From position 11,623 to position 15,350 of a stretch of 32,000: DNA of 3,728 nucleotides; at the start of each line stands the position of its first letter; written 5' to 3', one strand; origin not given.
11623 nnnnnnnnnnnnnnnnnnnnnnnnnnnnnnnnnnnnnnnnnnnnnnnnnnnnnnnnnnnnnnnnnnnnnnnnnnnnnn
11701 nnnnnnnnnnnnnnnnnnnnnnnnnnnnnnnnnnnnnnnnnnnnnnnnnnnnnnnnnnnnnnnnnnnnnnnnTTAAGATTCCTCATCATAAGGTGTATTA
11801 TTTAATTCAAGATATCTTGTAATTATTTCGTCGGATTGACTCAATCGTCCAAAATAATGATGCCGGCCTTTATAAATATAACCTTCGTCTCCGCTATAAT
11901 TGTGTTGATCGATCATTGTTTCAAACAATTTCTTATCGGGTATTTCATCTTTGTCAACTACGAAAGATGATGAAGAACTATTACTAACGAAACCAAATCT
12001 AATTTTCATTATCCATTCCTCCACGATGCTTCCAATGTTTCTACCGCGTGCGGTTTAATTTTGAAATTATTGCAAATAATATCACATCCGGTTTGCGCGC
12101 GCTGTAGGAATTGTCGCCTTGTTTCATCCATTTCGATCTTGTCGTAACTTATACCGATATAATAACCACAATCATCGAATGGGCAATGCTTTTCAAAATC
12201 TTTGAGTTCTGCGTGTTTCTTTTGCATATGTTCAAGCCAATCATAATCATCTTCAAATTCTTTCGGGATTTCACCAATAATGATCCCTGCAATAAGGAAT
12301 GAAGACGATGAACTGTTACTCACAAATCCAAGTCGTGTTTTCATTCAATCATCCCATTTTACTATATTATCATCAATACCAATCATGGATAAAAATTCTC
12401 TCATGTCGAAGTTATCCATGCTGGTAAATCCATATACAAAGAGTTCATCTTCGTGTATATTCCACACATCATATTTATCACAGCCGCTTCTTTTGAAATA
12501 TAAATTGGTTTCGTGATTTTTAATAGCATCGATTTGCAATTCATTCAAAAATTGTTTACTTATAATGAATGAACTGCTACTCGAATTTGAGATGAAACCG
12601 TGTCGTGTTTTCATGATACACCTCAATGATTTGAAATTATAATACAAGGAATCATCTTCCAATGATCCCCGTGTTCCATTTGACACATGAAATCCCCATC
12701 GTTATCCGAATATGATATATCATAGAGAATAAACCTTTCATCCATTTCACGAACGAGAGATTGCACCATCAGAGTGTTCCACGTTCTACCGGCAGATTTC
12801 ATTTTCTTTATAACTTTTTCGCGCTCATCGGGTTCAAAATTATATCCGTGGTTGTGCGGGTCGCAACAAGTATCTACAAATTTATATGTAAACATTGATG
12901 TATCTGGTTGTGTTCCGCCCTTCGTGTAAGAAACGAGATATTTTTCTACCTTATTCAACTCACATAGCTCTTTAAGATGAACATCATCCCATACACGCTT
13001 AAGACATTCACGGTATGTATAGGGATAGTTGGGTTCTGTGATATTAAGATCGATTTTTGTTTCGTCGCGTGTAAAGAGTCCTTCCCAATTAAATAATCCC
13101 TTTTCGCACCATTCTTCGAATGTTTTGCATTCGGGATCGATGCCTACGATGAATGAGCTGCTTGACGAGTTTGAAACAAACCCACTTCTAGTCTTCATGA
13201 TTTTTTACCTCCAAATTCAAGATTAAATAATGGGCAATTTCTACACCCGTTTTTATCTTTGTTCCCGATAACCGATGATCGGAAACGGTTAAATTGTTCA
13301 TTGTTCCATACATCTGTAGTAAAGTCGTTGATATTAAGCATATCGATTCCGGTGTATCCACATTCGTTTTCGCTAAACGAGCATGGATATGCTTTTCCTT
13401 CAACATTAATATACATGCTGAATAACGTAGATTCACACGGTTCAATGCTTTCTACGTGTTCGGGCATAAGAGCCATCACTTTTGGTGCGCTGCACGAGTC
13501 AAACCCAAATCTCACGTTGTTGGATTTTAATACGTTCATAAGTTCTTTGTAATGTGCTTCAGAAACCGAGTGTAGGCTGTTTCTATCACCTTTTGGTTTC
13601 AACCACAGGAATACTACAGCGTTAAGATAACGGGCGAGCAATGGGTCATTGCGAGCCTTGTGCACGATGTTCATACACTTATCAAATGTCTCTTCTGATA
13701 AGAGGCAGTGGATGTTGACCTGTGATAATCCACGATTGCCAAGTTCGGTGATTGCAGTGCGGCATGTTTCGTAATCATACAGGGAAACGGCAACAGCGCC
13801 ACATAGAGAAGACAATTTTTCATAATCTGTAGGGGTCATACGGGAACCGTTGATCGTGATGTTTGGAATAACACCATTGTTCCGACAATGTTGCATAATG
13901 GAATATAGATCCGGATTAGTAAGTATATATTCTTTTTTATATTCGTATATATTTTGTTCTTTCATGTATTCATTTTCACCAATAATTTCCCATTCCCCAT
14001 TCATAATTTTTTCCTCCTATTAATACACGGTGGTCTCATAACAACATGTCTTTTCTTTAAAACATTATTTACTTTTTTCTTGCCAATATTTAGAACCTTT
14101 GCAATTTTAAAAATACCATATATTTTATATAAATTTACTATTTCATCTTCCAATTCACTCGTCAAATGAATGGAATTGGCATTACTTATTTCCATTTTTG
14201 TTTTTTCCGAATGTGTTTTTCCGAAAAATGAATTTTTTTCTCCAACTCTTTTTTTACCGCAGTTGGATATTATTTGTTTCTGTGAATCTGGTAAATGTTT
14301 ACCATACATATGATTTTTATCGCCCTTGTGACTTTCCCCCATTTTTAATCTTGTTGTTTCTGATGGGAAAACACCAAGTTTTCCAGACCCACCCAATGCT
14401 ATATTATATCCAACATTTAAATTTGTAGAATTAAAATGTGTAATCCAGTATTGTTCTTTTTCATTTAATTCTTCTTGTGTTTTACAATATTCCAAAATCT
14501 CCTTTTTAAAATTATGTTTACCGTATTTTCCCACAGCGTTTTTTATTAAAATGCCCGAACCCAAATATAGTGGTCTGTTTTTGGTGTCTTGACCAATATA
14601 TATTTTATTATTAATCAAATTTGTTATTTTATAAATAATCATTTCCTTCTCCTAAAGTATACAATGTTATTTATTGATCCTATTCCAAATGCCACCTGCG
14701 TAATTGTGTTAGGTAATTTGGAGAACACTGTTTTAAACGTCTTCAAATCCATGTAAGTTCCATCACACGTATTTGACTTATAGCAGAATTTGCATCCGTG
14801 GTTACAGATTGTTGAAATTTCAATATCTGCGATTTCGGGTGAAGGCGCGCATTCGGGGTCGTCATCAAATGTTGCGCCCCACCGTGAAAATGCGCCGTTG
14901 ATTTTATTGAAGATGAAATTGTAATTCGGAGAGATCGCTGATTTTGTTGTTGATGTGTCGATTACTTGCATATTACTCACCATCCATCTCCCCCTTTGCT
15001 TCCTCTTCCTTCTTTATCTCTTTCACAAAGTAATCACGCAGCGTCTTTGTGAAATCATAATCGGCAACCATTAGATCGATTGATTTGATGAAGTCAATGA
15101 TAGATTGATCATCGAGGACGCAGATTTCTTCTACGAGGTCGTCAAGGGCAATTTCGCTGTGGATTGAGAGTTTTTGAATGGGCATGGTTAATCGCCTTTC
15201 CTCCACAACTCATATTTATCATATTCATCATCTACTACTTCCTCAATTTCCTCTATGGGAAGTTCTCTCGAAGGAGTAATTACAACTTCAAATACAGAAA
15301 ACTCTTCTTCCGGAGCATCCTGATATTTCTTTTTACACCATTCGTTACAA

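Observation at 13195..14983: Radical SAM gene cut in two by a free-standing GIY-YIG endonuclease gene, with all three ORFs joined by ATGA overlaps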

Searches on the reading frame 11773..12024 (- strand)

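Call 3: search_protein_families(library=pfam, proteins=[window:11773-12024:-], max_evalue=0.01)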
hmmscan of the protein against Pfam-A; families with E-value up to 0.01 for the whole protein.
window:11773-12024:- (83 aa): 0 families

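Call 38: search_protein_families(library=phrogs, proteins=[window:11773-12024:-], max_evalue=0.001)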
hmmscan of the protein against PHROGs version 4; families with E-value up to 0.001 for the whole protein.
window:11773-12024:- (83 aa): 1 family
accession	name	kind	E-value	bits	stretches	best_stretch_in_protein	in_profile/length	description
phrog_7397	-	unknown function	3.2e-05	25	1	6-43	1-40/170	-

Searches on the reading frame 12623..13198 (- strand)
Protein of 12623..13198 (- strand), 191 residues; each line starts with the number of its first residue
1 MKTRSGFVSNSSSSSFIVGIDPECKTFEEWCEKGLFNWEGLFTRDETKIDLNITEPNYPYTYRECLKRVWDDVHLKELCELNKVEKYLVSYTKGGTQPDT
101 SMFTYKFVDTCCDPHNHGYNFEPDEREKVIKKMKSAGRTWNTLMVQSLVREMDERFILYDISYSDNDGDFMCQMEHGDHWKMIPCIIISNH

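Call 3: search_protein_families(library=pfam, proteins=[window:12623-13198:-], max_evalue=0.01)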
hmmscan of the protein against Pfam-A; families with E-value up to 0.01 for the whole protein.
window:12623-13198:- (191 aa): 0 families

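Call 38: search_protein_families(library=phrogs, proteins=[window:12623-13198:-], max_evalue=0.001)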
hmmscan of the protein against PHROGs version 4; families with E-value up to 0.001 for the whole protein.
window:12623-13198:- (191 aa): 1 family
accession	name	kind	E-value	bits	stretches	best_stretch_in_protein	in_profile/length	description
phrog_7397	-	unknown function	2.5e-07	31.9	0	1-21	1-21/170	-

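Call 39: search_protein_families(library=ncbifam, proteins=[window:12623-13198:-], max_evalue=0.01)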
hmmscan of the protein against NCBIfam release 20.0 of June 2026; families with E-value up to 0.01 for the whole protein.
window:12623-13198:- (191 aa): 0 families

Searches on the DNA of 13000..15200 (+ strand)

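Call 6: search_rna_families(source=window, start=13700, end=14900, threshold=evalue, max_evalue=10)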
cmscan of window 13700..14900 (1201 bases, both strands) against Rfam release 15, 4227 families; matches with E-value up to 10: 2.
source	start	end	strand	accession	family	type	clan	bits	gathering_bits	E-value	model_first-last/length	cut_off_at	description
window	14002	14077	-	RF03091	Clostridium-PBP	Gene; sRNA;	-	22.8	94.4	2.7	1-73/73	no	Clostridium-PBP RNA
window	14462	14485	+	RF01339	CRISPR-DR27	Gene; CRISPR;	-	19.3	35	4.9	1-25/25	no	CRISPR RNA direct repeat element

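Call 7: search_dna_similar(query=window:13000-15200:+, collection=phages, mode=near, max_rows=20)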
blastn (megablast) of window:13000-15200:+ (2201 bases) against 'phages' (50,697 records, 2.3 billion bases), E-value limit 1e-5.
No match.

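Call 40: search_rna_families(sources=[L170, L171, L172, L173, L167], threshold=evalue, max_evalue=1)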
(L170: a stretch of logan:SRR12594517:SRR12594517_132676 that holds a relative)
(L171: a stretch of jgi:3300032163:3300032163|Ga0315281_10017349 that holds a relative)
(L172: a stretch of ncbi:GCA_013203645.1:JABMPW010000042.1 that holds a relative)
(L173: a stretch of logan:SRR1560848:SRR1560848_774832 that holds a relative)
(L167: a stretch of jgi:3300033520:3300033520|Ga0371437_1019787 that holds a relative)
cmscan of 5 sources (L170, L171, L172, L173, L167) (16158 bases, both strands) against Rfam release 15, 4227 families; matches with E-value up to 1: 1.
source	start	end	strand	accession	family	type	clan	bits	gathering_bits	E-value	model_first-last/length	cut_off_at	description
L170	2162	2197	+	RF00617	cHP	Cis-reg;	CL00129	22.6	40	1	1-45/45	no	Flavivirus capsid hairpin cHP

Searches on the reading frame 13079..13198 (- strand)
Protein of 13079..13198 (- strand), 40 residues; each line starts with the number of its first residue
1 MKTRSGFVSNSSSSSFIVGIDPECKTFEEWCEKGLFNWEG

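Call 87: search_protein_representatives(alignment_id=A6)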
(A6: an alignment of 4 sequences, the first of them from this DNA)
Query: 4 sequences, 42 profile positions. Proteins with E-value up to 0.001 (for the whole library): 18127; up to 1e-10: 25; up to 1e-30: 0. The best 150 are listed.
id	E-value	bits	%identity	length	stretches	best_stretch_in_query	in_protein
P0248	1.0e-21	92.5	-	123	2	1-27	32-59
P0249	7.0e-19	83.4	-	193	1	1-42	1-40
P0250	4.9e-17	77.5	-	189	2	1-28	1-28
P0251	1.2e-15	73.1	-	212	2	1-28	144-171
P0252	2.5e-15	72.0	-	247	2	1-25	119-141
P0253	2.9e-14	68.7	-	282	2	1-32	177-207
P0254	2.9e-13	65.5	-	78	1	1-40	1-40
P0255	3.8e-13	65.1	-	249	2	1-21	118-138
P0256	4.6e-13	64.8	-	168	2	1-33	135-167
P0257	1.4e-12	63.3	-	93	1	1-37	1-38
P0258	1.6e-12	63.1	-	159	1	1-41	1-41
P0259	2.1e-12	62.7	-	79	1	1-39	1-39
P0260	3.6e-12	62.0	-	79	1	1-39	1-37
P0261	4.6e-12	61.6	-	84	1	1-36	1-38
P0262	8.5e-12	60.8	-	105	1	1-36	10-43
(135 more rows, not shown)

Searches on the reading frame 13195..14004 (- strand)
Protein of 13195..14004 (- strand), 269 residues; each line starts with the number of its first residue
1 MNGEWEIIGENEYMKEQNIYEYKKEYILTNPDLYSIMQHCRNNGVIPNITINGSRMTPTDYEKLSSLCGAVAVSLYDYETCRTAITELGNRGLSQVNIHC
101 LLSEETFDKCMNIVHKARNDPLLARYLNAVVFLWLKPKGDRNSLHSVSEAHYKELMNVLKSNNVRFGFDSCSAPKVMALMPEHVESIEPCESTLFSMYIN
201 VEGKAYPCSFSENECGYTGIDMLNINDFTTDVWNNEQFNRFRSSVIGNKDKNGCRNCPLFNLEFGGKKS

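Call 3: search_protein_families(library=pfam, proteins=[window:13195-14004:-], max_evalue=0.01)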
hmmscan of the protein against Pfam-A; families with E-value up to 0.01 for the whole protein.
window:13195-14004:- (269 aa): 1 family
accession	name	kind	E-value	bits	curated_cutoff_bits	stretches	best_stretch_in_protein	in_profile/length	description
PF13186.11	SPASM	-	4.4e-08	33.7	21.5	1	190-258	1-67/67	Iron-sulfur cluster-binding domain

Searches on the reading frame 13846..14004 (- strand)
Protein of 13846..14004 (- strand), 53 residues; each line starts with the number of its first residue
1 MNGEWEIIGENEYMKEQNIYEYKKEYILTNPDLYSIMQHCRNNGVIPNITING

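Call 42: find_homologous_proteins(query=A3, max_evalue=10)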
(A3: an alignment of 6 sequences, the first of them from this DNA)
Query A3 (6 sequences) (53 aa, profile of the alignment): 2 proteins with E <= 10 among 14 candidates.
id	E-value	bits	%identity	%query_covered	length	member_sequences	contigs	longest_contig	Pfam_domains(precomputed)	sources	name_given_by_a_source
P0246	1.4e-9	55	84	47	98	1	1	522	-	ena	-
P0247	6.9e-9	53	75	45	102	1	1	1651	-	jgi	jgi:MoaA/NifB/PqqE/SkfB family radical SAM enzyme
